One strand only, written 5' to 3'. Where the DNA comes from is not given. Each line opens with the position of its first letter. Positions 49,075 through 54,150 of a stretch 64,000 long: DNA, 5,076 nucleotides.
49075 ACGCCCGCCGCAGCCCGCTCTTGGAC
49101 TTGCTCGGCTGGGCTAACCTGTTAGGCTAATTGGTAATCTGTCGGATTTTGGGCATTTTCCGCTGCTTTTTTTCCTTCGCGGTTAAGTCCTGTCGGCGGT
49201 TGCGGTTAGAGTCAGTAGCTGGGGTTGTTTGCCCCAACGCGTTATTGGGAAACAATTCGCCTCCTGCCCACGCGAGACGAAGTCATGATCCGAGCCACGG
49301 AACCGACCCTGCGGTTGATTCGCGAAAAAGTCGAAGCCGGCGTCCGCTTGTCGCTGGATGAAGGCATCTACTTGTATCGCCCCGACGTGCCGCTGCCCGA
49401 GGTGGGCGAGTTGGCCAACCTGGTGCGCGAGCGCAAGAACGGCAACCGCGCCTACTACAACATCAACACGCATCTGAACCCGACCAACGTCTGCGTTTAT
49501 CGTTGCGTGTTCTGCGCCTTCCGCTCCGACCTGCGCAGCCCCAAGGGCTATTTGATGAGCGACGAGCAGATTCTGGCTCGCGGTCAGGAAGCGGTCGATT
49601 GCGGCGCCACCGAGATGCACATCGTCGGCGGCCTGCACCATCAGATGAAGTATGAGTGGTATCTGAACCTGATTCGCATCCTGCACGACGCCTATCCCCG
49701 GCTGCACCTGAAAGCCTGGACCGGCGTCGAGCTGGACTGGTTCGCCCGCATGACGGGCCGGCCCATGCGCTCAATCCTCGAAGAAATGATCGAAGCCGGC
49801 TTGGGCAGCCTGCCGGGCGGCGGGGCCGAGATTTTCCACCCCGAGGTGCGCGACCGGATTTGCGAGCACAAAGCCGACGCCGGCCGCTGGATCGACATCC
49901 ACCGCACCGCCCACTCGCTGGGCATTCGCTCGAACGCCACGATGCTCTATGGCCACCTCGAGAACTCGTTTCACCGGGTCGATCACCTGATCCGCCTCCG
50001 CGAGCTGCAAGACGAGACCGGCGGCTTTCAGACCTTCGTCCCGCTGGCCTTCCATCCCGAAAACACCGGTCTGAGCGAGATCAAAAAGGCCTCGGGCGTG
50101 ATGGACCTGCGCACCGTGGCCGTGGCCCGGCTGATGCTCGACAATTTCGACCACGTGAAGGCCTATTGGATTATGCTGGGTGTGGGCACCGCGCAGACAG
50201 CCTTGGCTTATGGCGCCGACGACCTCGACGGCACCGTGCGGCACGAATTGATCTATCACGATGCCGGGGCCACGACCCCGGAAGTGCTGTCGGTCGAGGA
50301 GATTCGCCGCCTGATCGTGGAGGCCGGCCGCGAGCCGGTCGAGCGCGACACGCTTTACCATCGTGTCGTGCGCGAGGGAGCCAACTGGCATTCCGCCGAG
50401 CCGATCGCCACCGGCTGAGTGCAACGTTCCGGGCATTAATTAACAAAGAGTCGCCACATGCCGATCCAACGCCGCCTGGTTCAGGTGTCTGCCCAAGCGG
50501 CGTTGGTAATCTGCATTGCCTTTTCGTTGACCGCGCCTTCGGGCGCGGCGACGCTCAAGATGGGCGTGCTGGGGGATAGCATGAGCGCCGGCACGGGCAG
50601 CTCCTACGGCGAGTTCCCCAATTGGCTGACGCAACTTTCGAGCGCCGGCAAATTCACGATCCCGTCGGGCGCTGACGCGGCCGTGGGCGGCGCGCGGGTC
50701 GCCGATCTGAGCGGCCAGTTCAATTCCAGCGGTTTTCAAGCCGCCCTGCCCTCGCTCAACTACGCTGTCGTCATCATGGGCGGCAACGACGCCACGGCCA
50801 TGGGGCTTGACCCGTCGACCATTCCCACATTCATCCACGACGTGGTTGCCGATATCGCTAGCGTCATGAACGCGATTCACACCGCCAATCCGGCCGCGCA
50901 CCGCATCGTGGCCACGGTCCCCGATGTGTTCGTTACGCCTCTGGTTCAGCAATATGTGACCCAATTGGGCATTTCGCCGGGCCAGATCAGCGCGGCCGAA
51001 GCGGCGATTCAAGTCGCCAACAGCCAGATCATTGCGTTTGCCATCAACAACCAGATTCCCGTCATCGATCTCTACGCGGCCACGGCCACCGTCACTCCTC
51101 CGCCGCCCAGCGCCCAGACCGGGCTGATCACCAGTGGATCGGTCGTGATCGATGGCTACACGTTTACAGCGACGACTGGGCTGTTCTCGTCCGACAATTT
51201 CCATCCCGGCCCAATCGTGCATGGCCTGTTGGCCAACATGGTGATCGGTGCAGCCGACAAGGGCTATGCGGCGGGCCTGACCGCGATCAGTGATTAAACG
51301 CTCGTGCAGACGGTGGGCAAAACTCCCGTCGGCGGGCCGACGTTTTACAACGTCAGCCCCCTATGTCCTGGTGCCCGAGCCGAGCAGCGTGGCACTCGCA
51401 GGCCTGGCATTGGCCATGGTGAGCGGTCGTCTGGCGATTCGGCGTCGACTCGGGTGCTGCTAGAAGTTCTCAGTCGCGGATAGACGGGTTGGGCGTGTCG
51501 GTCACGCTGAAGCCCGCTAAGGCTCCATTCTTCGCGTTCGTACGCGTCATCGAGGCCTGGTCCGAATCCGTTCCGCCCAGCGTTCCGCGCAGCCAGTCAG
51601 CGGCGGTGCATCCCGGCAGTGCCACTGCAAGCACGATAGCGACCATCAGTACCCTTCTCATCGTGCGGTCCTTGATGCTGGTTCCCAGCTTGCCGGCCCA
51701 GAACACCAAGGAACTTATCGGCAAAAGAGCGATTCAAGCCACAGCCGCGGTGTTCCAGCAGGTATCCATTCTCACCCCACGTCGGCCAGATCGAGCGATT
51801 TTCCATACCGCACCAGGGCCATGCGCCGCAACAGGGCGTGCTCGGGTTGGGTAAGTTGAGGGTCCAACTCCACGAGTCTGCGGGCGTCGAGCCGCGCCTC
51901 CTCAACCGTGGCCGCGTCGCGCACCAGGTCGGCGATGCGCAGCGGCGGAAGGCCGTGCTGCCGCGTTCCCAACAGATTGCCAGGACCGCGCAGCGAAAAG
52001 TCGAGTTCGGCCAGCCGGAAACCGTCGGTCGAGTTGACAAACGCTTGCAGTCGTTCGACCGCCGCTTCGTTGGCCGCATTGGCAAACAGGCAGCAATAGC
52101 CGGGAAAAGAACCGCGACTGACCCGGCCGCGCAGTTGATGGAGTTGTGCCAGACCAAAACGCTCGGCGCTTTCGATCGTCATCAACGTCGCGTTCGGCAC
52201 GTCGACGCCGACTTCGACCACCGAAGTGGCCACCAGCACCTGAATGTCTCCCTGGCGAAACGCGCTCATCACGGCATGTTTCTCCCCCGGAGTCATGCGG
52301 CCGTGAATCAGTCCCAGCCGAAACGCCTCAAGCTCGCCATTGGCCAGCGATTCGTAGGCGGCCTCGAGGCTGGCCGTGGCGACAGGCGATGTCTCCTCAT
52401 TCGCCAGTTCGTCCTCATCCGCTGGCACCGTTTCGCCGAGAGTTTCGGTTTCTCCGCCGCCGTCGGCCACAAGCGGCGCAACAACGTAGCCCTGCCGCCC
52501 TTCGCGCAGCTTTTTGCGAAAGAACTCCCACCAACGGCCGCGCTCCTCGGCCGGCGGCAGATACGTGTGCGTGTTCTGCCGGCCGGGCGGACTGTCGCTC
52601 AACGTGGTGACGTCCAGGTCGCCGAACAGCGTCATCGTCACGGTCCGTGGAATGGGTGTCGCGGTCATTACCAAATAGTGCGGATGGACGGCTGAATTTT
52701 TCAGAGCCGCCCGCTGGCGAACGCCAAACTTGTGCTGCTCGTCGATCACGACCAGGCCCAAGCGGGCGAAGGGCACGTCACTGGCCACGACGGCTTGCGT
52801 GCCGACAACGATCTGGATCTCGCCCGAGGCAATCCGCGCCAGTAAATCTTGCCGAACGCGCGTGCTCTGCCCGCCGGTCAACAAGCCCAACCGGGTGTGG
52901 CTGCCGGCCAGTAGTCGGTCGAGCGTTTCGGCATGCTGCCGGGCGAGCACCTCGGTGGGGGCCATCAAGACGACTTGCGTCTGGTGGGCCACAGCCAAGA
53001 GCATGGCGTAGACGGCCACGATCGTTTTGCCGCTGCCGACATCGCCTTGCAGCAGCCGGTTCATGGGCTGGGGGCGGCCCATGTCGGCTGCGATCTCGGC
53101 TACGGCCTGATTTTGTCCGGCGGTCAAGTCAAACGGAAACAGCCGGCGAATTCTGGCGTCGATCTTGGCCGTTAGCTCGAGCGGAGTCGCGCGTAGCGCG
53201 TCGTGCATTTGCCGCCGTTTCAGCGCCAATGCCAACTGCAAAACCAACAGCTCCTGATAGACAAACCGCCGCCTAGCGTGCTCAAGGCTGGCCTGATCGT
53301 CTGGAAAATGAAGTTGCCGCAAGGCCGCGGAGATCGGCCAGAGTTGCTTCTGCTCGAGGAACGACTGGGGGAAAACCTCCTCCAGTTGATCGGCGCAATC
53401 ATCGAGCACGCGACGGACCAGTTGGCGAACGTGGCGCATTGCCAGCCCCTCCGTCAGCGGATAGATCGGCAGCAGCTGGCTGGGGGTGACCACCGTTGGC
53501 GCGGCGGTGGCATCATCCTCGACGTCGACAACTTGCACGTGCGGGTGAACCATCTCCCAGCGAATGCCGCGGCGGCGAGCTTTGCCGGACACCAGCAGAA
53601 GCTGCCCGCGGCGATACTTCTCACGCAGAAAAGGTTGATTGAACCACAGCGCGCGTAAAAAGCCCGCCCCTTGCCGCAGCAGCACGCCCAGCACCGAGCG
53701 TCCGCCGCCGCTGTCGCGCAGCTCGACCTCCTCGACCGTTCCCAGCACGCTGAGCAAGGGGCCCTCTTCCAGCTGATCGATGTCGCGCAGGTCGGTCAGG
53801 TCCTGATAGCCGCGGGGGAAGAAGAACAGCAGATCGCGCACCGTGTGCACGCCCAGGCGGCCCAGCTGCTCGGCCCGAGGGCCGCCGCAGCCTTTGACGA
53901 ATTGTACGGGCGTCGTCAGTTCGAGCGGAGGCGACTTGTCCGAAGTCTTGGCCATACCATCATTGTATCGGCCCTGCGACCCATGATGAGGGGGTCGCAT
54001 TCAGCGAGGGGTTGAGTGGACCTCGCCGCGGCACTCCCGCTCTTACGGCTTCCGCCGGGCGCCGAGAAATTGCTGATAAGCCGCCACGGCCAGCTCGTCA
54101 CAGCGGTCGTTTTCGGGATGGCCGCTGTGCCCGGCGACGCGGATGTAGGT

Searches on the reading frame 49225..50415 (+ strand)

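Call 95: search_protein_families(library=pfam, proteins=[window:49225-50415:+], max_evalue=0.01)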
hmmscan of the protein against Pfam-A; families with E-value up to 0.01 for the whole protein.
window:49225-50415:+ (397 aa): 2 families
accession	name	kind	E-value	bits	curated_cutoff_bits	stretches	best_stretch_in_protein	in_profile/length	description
PF04055.27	Radical_SAM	-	1.2e-17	65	29.5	1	85-255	2-162/166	Radical SAM superfamily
PF19288.4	CofH_C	-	9.5e-15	55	27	1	267-379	3-117/125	CofH/MqnC C-terminal region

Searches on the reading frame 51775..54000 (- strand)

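Call 95: search_protein_families(library=pfam, proteins=[window:51775-54000:-], max_evalue=0.01)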
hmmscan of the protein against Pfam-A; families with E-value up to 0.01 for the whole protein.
window:51775-54000:- (742 aa): 10 families
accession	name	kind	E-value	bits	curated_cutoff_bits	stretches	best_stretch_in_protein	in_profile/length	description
PF00270.35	DEAD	-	1.9e-23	83.5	26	1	294-455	2-165/167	DEAD/DEAH box helicase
PF17191.10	RecG_wedge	-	1.5e-21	77.1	23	1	31-198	1-158/162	RecG wedge domain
PF00271.37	Helicase_C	-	1.6e-19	70.6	23.5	1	556-629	38-108/110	Helicase conserved C-terminal domain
PF19833.4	RecG_dom3_C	-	7.1e-15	55.3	26.8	1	658-726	2-71/87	ATP-dependent DNA helicase RecG, domain 3, C-terminal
PF04851.21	ResIII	-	2.2e-11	44.4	22.5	1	291-449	3-162/164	Type III restriction enzyme, res subunit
PF12340.13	DUF3638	-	5e-05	23.1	31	1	301-368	28-96/225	Protein of unknown function (DUF3638)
PF22590.2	Cas3-like_C_2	-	6.7e-05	23.6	27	1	548-629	18-103/106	CRISPR-associated nuclease/helicase Cas3, C-terminal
PF13604.12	AAA_30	-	0.00012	22.3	27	1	292-437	2-112/191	AAA domain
PF01336.31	tRNA_anti-codon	-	0.00039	20.8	27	1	85-158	3-75/75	OB-fold nucleic acid binding domain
PF00176.29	SNF2-rel_dom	-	0.00093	18.8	24.9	1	311-454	16-168/290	SNF2-related domain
